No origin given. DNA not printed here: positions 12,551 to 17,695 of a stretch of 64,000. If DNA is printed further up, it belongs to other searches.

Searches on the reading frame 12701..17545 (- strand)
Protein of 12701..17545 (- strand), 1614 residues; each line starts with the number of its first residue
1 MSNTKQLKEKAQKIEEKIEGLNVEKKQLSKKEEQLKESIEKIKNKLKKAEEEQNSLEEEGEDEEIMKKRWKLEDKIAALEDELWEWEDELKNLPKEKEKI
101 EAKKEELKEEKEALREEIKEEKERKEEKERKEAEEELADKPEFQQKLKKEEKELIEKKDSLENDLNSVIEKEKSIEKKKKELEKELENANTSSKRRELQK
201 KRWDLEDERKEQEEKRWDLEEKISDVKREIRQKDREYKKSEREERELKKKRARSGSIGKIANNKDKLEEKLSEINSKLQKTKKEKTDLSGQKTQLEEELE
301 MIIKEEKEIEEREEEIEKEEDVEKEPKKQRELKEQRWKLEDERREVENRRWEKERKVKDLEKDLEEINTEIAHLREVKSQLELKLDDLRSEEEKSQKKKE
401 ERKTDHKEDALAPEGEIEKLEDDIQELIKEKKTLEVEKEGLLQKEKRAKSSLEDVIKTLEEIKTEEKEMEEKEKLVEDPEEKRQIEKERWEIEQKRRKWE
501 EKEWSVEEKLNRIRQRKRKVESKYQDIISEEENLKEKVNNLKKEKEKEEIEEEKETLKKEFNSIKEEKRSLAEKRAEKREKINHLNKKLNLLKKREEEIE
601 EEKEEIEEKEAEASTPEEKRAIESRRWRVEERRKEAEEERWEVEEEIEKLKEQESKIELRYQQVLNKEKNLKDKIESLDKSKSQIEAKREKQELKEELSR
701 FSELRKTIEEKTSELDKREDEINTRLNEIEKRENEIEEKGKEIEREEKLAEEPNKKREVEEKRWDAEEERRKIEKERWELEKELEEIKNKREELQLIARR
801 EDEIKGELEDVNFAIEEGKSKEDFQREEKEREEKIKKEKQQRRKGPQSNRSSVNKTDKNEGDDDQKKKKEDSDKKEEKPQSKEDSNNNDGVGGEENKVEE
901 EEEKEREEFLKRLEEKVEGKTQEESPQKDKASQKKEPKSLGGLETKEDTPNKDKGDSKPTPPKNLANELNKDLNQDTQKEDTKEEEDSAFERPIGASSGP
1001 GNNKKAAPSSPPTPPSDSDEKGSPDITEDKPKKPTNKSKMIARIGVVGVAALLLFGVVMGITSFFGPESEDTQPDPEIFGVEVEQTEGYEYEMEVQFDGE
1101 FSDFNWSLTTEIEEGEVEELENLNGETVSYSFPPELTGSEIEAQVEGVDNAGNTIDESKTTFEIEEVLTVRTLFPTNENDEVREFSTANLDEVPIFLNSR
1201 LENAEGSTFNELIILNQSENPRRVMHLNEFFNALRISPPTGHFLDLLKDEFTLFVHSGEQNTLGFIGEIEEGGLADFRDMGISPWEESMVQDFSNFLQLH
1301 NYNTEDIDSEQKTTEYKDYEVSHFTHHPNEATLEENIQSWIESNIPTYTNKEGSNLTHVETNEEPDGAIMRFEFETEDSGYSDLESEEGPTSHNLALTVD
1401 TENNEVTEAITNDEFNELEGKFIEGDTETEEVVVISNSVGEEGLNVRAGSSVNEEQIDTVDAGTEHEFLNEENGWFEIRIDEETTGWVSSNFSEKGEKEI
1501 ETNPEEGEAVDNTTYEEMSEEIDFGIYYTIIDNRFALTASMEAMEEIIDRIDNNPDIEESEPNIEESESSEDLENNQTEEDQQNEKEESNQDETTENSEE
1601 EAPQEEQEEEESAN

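Call 17: search_protein_families(library=pfam, proteins=[window:12701-17545:-], max_evalue=0.1)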
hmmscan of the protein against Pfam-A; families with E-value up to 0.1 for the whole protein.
window:12701-17545:- (1614 aa): 1 family
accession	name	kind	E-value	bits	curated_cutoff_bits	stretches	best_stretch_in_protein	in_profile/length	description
PF08239.17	SH3_3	-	2.2e-10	41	27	1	1443-1492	2-52/54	Bacterial SH3 domain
